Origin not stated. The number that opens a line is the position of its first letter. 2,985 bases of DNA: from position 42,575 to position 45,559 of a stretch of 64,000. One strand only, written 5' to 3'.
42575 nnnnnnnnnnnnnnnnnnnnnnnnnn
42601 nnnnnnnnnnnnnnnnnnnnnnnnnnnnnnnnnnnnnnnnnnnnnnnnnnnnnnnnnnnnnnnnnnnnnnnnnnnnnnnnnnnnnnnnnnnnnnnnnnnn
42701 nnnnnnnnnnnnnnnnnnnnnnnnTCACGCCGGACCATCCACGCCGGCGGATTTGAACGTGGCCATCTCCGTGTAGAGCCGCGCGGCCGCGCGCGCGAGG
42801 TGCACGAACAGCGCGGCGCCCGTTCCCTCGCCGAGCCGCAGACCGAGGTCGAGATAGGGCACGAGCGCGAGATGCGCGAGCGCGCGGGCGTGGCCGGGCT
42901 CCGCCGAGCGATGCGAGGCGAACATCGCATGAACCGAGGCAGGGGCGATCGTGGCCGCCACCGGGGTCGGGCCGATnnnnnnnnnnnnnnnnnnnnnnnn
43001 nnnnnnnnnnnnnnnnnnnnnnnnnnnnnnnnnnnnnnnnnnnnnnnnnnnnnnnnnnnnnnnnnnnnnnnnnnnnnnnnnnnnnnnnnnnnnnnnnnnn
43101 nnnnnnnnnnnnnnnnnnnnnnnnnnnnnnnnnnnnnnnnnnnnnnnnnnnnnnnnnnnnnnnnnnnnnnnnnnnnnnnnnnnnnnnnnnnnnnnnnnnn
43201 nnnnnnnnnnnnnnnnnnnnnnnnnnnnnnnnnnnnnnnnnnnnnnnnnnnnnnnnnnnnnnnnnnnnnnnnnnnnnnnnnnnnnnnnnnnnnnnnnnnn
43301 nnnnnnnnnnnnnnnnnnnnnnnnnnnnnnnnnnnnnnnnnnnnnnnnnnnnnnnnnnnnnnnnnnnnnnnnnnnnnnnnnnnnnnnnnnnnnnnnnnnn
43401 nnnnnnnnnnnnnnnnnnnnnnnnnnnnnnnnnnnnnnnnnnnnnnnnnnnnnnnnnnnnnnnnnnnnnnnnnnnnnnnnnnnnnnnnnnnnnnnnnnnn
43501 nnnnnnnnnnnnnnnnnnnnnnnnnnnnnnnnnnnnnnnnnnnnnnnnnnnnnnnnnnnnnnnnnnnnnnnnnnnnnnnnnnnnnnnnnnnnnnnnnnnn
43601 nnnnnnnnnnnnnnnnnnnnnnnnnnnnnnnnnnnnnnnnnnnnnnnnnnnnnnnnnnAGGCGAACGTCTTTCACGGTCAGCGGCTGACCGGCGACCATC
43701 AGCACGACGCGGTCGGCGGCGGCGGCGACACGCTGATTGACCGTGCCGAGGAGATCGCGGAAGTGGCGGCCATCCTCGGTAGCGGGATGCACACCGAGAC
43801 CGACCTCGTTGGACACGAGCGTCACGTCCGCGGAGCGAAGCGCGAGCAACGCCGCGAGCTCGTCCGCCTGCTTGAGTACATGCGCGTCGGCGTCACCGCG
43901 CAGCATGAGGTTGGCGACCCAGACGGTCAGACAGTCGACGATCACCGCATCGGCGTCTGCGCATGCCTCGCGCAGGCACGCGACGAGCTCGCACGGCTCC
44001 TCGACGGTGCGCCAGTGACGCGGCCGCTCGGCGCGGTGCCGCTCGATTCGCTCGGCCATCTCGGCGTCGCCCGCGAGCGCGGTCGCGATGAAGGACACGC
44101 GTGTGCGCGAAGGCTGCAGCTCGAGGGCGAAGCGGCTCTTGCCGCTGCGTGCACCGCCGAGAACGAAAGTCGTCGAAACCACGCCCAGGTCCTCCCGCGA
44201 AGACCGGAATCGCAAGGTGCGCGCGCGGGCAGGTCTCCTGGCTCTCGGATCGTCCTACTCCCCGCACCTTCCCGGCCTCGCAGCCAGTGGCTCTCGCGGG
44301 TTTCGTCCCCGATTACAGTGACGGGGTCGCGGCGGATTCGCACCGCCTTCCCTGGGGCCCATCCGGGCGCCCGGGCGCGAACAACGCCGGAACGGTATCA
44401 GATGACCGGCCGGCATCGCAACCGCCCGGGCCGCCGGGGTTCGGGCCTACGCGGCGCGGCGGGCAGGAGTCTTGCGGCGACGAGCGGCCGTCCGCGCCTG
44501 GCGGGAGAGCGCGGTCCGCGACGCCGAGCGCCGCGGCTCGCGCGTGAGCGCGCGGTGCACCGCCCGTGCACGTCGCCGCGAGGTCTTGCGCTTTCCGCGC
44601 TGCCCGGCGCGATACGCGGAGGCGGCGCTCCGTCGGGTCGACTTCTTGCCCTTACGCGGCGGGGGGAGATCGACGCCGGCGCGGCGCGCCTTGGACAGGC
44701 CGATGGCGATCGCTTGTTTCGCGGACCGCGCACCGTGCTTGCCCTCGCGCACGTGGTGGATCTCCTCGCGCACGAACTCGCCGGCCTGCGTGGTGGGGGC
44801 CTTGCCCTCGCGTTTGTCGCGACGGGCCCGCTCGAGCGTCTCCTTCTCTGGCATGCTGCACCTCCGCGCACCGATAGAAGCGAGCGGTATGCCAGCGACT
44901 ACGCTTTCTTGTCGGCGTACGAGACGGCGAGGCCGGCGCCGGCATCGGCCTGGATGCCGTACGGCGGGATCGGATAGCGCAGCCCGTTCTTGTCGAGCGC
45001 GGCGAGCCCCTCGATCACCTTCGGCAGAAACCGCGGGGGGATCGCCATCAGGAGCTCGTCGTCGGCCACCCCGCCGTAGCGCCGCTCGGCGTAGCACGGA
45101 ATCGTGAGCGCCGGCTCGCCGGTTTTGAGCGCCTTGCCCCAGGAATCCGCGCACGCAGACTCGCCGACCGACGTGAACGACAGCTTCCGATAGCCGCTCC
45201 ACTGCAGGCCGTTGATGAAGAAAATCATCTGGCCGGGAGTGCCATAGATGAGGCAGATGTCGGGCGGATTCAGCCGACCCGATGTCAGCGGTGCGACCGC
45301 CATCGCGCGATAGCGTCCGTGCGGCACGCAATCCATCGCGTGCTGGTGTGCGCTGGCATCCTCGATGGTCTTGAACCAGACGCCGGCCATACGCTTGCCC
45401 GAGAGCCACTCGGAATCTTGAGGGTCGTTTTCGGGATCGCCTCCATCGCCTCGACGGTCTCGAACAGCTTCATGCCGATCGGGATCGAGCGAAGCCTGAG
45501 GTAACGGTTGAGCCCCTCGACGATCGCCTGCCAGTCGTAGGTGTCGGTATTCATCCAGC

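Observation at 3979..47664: Recurring pattern: four unrelated genes each carry a frame-breaking internal deletion of roughly 100-140 nt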

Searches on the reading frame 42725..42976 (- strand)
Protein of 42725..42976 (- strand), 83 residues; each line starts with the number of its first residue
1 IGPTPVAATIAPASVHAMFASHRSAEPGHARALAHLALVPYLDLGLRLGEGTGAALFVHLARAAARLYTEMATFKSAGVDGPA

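Call 8: search_protein_families(library=ncbifam, proteins=[window:42725-42976:-], max_evalue=0.01)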
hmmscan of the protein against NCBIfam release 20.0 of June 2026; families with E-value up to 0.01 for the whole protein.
window:42725-42976:- (83 aa): 2 families
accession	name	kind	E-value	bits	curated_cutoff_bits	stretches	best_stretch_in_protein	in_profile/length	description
TIGR03160.1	cobT_DBIPRT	equivalog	2.3e-25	89.5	319.3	1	6-79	261-334/334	nicotinate-nucleotide--dimethylbenzimidazole phosphoribosyltransferase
NF000996.0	PRK00105.1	subfamily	2.4e-25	89.5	306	1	6-80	273-347/350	nicotinate-nucleotide--dimethylbenzimidazole phosphoribosyltransferase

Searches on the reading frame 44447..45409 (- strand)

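Call 5: search_protein_families(library=pfam, proteins=[window:44447-45409:-], max_evalue=0.01)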
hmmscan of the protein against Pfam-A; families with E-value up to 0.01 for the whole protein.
window:44447-45409:- (320 aa): 1 family
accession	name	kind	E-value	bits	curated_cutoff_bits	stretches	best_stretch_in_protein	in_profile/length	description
PF20106.4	DUF6496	-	5.2e-06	27.2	24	1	220-250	25-56/58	Family of unknown function (DUF6496)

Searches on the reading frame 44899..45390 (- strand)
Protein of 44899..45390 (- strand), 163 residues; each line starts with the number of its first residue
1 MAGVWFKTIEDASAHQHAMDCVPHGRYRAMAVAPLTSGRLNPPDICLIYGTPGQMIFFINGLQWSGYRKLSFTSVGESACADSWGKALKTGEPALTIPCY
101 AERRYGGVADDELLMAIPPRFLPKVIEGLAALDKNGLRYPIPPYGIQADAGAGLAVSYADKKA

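Call 5: search_protein_families(library=pfam, proteins=[window:44899-45390:-], max_evalue=0.01)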
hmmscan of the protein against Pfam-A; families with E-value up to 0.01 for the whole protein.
window:44899-45390:- (163 aa): 1 family
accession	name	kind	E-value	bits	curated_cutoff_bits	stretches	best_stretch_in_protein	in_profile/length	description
PF02596.20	DUF169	-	1e-25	91.3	27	1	4-127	85-208/209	Uncharacterised ArCR, COG2043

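Call 8: search_protein_families(library=ncbifam, proteins=[window:44899-45390:-], max_evalue=0.01)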
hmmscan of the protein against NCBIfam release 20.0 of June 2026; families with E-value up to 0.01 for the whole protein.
window:44899-45390:- (163 aa): 0 families
